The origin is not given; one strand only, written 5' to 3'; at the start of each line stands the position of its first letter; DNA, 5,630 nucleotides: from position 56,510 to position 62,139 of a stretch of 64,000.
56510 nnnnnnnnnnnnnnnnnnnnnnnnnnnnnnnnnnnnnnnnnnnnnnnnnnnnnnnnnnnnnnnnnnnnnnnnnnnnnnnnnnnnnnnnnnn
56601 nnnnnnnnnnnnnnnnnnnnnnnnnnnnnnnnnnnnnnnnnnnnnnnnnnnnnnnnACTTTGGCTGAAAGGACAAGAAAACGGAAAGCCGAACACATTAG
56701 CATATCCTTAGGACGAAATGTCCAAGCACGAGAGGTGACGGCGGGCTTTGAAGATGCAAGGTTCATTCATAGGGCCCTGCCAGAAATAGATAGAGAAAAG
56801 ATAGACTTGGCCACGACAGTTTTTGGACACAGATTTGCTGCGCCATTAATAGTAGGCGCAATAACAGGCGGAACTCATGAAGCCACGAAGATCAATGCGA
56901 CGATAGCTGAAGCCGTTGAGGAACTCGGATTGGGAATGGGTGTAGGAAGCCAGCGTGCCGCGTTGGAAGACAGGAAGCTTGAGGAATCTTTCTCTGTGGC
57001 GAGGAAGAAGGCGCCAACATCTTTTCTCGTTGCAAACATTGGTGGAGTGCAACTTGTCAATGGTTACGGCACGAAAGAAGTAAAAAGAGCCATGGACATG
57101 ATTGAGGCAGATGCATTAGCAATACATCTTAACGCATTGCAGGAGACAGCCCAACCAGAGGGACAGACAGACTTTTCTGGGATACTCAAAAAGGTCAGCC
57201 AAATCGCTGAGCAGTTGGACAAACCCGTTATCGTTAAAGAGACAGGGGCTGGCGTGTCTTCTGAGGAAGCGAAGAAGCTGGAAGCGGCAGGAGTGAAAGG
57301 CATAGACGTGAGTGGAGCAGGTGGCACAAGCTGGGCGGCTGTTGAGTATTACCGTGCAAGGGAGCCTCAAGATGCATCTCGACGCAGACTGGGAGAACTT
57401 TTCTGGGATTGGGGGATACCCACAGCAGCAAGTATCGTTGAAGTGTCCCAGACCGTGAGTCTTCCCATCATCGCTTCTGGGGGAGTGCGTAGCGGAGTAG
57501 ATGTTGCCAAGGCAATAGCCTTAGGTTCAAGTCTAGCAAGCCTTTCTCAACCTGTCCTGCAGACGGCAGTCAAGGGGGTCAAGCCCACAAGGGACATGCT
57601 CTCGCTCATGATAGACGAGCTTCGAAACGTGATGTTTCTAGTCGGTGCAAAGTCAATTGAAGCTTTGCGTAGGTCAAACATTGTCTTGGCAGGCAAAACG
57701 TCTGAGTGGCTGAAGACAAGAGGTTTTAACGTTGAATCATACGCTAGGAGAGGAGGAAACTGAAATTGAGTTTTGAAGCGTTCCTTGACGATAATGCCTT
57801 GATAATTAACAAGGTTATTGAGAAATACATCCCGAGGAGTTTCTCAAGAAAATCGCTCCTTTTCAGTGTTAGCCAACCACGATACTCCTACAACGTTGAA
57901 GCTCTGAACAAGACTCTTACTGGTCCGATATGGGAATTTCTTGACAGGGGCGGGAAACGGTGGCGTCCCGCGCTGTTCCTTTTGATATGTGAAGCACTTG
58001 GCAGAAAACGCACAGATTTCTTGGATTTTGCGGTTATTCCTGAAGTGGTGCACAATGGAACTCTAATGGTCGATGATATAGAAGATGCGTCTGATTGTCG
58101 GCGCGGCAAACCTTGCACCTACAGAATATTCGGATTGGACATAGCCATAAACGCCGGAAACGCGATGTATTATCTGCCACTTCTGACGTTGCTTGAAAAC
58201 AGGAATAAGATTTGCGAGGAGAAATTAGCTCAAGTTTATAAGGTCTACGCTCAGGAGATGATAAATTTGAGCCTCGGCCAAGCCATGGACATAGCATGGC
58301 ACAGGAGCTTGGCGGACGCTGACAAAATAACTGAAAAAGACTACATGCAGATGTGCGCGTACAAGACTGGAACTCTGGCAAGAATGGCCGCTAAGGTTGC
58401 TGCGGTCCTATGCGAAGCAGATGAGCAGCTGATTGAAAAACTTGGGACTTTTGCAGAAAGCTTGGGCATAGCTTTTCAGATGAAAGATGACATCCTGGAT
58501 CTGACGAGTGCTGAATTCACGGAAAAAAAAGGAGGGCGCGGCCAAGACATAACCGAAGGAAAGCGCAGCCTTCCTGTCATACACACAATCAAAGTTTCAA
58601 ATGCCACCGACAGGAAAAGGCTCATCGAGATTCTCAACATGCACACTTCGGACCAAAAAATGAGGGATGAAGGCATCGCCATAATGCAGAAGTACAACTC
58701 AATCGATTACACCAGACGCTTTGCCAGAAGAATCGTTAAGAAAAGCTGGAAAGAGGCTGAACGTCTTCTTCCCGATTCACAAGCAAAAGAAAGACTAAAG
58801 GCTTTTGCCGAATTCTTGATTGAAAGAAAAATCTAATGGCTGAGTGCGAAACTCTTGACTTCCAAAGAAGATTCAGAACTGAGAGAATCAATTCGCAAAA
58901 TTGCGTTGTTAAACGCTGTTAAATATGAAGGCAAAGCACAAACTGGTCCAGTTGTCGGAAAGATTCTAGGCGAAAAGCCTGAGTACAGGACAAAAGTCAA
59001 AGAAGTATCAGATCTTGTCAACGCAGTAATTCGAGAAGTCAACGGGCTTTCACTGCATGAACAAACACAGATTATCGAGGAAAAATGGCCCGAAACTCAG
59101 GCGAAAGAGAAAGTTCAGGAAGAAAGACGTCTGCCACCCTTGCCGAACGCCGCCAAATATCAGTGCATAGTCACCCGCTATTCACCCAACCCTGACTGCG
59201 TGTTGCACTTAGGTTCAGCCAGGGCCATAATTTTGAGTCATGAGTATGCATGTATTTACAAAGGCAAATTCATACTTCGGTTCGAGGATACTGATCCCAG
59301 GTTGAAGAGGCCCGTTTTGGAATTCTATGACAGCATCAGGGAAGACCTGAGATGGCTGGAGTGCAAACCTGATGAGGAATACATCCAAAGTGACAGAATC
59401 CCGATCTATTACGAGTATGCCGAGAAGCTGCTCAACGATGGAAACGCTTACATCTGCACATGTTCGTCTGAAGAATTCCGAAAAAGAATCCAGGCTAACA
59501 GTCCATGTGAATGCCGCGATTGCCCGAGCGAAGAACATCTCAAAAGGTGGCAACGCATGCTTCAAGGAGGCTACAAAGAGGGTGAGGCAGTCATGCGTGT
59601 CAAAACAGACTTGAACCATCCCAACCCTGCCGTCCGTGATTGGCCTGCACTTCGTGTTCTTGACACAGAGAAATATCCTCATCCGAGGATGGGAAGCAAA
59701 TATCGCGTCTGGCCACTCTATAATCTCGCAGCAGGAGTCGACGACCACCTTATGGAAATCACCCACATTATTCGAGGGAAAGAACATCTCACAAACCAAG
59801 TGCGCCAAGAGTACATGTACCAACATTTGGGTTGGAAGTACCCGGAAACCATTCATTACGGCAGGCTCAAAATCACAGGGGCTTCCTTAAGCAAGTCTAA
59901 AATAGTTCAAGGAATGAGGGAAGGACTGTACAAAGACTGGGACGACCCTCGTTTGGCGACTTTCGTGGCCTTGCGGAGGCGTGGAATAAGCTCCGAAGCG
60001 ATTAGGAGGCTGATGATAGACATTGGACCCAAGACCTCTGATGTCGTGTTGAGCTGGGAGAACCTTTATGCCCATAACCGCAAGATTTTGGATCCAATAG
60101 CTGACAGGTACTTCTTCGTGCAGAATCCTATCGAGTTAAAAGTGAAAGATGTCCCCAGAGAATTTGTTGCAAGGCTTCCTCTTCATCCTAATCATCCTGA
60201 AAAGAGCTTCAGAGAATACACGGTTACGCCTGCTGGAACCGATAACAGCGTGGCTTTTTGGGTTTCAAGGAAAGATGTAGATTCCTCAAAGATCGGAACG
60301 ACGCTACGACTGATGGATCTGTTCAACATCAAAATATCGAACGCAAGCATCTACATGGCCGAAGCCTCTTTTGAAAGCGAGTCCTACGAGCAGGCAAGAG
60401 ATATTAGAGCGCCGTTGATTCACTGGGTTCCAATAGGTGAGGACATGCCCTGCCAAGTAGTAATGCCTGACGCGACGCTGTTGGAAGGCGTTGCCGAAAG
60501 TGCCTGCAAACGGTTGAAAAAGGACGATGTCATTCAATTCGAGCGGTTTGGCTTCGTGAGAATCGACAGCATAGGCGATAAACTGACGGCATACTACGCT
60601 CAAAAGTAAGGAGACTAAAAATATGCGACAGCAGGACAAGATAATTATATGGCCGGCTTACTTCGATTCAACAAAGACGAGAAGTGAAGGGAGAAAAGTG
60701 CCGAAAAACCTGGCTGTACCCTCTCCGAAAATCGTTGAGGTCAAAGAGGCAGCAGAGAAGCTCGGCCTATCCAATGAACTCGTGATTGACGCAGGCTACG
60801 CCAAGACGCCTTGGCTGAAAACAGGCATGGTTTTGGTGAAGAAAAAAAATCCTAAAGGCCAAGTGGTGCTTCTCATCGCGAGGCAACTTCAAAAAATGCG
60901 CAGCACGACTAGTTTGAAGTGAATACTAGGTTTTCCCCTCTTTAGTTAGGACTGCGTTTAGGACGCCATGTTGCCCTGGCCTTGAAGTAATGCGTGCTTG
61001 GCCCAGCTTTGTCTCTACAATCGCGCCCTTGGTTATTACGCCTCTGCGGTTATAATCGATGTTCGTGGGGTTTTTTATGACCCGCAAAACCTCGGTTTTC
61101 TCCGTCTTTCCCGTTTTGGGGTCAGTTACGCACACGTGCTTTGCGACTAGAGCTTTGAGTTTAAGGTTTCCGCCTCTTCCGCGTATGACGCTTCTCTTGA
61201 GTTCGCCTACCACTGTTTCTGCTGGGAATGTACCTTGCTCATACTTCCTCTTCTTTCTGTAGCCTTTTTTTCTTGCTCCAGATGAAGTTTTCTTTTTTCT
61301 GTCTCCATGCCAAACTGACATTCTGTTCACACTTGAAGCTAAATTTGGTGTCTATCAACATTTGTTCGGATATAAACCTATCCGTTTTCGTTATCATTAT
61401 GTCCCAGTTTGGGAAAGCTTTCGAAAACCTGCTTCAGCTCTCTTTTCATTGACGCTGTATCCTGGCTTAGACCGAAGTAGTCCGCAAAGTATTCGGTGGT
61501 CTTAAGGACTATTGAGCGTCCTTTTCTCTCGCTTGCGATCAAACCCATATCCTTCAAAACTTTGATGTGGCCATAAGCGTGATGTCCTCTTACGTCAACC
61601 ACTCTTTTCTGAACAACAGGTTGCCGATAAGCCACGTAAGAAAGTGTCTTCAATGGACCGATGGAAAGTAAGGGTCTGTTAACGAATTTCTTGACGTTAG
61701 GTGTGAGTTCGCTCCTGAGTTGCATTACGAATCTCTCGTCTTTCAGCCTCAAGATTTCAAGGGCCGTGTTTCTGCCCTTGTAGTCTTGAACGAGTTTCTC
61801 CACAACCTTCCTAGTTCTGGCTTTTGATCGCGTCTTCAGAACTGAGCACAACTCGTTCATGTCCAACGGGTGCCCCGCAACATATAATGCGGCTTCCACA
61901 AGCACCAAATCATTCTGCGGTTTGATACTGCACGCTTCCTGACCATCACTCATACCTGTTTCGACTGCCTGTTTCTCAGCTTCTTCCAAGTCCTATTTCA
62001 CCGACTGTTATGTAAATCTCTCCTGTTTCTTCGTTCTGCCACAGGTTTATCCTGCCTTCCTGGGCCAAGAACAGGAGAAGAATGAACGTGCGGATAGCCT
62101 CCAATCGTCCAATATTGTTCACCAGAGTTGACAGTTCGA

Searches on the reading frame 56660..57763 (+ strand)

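Call 53: search_protein_families(library=pfam, proteins=[window:56660-57763:+], max_evalue=0.0001)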
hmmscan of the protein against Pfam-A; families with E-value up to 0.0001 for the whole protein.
window:56660-57763:+ (367 aa): 1 family
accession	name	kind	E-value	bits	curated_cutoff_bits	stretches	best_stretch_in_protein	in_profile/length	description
PF01070.24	FMN_dh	-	3.3e-32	112.3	24.9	2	170-341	201-348/350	FMN-dependent dehydrogenase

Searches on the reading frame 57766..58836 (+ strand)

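Call 53: search_protein_families(library=pfam, proteins=[window:57766-58836:+], max_evalue=0.0001)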
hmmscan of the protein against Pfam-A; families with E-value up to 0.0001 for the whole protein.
window:57766-58836:+ (356 aa): 1 family
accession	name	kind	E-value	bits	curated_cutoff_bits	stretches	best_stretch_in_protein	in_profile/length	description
PF00348.22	polyprenyl_synt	-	4e-64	216.7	27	1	49-300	2-244/251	Polyprenyl synthetase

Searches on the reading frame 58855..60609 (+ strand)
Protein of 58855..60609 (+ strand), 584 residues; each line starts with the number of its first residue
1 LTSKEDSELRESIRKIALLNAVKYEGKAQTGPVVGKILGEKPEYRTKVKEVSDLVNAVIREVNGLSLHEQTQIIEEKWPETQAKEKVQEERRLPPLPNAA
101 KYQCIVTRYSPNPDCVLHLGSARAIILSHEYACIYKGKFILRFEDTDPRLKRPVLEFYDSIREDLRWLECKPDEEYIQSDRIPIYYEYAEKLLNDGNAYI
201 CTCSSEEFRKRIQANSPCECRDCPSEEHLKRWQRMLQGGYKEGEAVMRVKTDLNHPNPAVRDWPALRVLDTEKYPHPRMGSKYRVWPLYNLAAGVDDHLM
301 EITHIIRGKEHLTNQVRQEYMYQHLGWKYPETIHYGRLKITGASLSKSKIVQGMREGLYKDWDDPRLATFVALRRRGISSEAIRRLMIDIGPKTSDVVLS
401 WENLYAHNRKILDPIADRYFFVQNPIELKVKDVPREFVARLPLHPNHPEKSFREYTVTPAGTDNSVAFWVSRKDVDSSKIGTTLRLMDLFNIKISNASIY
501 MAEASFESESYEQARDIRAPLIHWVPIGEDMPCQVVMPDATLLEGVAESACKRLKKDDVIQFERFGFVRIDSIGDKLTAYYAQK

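Call 53: search_protein_families(library=pfam, proteins=[window:58855-60609:+], max_evalue=0.0001)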
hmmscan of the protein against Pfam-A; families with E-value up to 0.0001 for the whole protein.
window:58855-60609:+ (584 aa): 3 families
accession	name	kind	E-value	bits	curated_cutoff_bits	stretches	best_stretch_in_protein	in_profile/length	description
PF00749.27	tRNA-synt_1c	-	8.7e-77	258.5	23.4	1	105-413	2-313/314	tRNA synthetases class I (E and Q), catalytic domain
PF03950.23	tRNA-synt_1c_C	-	1.5e-15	57.6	23.9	1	416-497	1-76/91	tRNA synthetases class I (E and Q), anti-codon binding domain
PF20974.2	tRNA-synt_1c_C2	-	1.9e-10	41.7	23.9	1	522-571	2-69/69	tRNA synthetases class I (E and Q), anti-codon binding domain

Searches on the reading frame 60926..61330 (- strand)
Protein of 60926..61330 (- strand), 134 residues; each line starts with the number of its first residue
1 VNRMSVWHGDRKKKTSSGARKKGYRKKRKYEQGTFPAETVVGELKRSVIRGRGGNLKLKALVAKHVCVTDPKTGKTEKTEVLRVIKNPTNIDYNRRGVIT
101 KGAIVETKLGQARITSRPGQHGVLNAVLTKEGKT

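Call 54: search_protein_families(library=pfam, proteins=[window:60926-61330:-], max_evalue=0.0001)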
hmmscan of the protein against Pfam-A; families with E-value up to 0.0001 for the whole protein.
window:60926-61330:- (134 aa): 1 family
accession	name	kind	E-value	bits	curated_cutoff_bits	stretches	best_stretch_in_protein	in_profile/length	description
PF01201.27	Ribosomal_S8e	-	2.4e-37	128.6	30.2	1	10-128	3-132/133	Ribosomal protein S8e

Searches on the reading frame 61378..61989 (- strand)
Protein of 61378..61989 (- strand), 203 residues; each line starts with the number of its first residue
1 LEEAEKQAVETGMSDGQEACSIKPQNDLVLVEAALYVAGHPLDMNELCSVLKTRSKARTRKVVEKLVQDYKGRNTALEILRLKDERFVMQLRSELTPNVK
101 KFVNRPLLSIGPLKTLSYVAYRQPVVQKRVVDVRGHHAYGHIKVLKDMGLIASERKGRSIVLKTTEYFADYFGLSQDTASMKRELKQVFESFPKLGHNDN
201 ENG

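Call 53: search_protein_families(library=pfam, proteins=[window:61378-61989:-], max_evalue=0.0001)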
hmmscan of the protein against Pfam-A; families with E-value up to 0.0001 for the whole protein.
window:61378-61989:- (203 aa): 1 family
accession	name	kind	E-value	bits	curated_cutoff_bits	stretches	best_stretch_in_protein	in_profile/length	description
PF04079.22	SMC_ScpB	-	5.4e-35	120.8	27.4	1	30-176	2-153/160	Segregation and condensation complex subunit ScpB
